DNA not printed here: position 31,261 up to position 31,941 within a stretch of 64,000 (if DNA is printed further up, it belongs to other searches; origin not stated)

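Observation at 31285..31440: About 150-nt AT-rich island (roughly 25% GC) in a 65-70% GC chromosome, lying in a divergent promoter region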

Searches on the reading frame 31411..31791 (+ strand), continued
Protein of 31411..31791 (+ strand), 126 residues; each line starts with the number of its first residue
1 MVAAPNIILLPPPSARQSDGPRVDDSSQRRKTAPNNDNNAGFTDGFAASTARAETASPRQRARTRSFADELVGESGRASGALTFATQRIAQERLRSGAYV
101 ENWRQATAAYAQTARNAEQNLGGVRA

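Call 37: search_solved_structures(query=A2, max_evalue=10)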
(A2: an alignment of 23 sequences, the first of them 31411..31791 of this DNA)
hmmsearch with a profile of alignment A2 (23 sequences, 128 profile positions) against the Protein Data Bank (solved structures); distinct sequences matched with E-value up to 10: 2.
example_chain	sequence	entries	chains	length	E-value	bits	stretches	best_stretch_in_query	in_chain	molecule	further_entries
3ups_A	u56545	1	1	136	0.52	13.9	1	55-94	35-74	Iojap-like protein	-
6ywe_d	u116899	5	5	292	0.97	13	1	20-84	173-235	mL67 | Uncharacterized protein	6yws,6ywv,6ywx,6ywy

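Call 50: search_protein_representatives(alignment_id=A2)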
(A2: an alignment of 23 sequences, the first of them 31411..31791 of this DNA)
Query: 23 sequences, 128 profile positions. Proteins with E-value up to 0.001 (for the whole library): 48; up to 1e-10: 2; up to 1e-30: 1. The best 48 are listed.
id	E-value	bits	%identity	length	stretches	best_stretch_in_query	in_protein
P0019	1.6e-51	190.3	-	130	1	1-127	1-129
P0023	5.7e-23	97.9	-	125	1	1-127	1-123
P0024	2.2e-08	50.8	-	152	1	71-118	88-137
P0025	3.3e-08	50.2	-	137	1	11-117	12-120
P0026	1.2e-07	48.4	-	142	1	10-122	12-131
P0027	2.6e-07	47.3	-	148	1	1-118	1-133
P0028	4.5e-07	46.5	-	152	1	20-118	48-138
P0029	1.3e-06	45.0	-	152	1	16-117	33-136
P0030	1.5e-06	44.8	-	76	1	76-124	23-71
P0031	1.7e-06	44.6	-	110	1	72-121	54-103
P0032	3.2e-06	43.8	-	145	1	56-116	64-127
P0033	3.6e-06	43.6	-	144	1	79-124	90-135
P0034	3.7e-06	43.5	-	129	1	8-121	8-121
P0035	4.4e-06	43.3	-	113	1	83-124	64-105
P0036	6.1e-06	42.8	-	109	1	42-117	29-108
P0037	9.6e-06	42.2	-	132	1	1-119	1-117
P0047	1.0e-04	38.9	-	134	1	1-118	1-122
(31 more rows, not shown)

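Call 51: search_protein_families(library=pfam, proteins=[P0024, P0025, P0026, P0027, P0028, P0029, P0031, P0032, P0033, P0034], max_evalue=0.1)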
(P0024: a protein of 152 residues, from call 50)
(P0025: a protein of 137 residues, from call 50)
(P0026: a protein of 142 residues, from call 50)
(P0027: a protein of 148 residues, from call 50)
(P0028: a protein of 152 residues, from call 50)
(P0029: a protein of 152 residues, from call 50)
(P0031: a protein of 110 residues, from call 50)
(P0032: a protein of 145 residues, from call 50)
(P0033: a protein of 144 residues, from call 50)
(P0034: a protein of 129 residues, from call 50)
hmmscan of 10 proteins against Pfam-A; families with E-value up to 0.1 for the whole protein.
P0024 (152 aa): 0 families

P0025 (137 aa): 0 families

P0026 (142 aa): 0 families

P0027 (148 aa): 0 families

P0028 (152 aa): 0 families

P0029 (152 aa): 1 family
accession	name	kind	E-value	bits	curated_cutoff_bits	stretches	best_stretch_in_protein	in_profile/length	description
PF13624.11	SurA_N_3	-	0.095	13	27.2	0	42-89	35-81/162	SurA-like N-terminal domain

P0031 (110 aa): 0 families

P0032 (145 aa): 0 families

P0033 (144 aa): 0 families

P0034 (129 aa): 0 families

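Call 53: find_encoding_contigs(protein=P0023, flank=3000, max_places=2)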
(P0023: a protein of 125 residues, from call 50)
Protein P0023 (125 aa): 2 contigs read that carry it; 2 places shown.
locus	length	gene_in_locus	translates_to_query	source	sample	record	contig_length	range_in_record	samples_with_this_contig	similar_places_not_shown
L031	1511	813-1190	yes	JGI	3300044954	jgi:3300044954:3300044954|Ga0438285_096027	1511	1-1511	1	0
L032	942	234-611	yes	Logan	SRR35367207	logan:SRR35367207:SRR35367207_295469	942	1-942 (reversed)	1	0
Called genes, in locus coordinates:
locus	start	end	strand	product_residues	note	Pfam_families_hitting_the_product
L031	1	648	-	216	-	?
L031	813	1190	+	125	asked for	-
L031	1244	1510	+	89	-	?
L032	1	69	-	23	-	?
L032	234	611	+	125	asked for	-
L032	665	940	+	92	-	?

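Call 54: find_encoding_contigs(protein=P0025, flank=3000, max_places=2)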
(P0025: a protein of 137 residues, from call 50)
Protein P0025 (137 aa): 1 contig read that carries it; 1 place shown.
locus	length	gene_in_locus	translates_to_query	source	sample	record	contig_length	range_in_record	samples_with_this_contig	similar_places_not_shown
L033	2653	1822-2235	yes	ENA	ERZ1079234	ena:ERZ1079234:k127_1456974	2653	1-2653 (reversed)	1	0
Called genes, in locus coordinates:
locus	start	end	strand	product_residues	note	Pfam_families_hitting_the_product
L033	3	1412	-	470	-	?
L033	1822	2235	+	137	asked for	-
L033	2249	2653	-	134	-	?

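Call 57: find_encoding_contigs(protein=P0024, flank=4000, max_places=2)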
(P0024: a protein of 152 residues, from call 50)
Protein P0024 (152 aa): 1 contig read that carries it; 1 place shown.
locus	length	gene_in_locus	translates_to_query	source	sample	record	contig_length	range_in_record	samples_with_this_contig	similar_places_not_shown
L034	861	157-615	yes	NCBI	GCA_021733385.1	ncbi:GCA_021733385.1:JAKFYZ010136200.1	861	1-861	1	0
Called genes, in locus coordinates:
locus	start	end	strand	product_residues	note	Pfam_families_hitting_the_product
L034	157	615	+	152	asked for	-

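Call 58: find_encoding_contigs(protein=P0027, flank=4000, max_places=2)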
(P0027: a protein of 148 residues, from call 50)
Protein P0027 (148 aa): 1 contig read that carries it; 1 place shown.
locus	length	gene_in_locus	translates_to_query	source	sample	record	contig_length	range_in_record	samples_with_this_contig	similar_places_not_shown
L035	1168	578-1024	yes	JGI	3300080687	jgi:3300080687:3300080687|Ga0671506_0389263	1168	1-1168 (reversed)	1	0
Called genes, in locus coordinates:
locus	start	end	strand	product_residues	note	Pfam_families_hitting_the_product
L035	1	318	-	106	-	?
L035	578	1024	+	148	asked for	-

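Call 59: find_encoding_contigs(protein=P0029, flank=4000, max_places=2)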
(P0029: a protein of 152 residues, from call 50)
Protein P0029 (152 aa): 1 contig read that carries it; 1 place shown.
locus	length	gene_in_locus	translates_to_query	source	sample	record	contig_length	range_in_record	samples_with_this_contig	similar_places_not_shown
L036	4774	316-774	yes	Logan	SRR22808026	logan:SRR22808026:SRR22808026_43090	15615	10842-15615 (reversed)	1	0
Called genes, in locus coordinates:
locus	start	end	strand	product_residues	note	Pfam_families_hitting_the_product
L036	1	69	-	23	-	?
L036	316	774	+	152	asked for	-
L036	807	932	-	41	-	-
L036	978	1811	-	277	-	PF04333:MlaA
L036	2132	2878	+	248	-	PF00440:TetR_N, PF14246:TetR_C_7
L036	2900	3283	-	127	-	PF01042:Ribonuc_L-PSP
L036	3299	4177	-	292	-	PF00753:Lactamase_B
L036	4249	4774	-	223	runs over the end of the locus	PF00230:MIP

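Call 73: find_encoding_contigs(protein=P0034, flank=3000, max_places=1)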
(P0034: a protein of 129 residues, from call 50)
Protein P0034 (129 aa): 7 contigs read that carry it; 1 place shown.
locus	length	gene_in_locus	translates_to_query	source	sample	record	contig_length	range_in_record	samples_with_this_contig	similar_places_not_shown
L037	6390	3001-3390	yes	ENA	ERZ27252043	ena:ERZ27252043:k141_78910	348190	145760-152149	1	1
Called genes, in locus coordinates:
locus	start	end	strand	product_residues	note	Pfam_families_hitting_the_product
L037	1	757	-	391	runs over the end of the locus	PF00108:Thiolase_N, PF02803:Thiolase_C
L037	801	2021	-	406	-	PF00561:Abhydrolase_1 (faint)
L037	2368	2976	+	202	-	PF07879:PHB_acc_N, PF05233:PHB_acc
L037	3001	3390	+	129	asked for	-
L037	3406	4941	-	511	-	PF13847:Methyltransf_31 (faint), PF08241:Methyltransf_11 (weak), PF08242:Methyltransf_12, PF13649:Methyltransf_25, PF10119:MethyTransf_Reg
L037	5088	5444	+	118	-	PF03788:LrgA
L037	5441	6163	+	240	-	PF04172:LrgB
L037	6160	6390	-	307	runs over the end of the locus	PF00294:PfkB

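Call 74: find_encoding_contigs(protein=P0037, flank=3000, max_places=1)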
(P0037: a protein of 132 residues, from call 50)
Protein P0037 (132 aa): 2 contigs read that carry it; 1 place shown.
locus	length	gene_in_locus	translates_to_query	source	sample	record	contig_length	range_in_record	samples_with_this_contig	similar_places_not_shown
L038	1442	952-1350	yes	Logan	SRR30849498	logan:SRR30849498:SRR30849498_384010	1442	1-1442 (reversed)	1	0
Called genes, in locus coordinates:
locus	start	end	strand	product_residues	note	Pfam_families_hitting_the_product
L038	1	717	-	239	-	?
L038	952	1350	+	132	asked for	-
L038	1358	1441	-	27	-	?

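Call 75: find_encoding_contigs(protein=P0047, flank=3000, max_places=1)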
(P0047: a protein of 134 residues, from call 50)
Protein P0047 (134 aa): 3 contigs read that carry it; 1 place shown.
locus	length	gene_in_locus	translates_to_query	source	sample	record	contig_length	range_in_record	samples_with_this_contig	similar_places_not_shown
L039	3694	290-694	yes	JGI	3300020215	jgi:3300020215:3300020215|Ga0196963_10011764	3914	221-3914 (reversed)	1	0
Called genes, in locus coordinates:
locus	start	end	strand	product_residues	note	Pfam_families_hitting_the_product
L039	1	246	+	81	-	?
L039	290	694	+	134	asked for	-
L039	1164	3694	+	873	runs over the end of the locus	PF00332:Glyco_hydro_17 (weak), PF13506:Glyco_transf_21, PF00535:Glycos_transf_2, PF13641:Glyco_tranf_2_3, PF13632:Glyco_trans_2_3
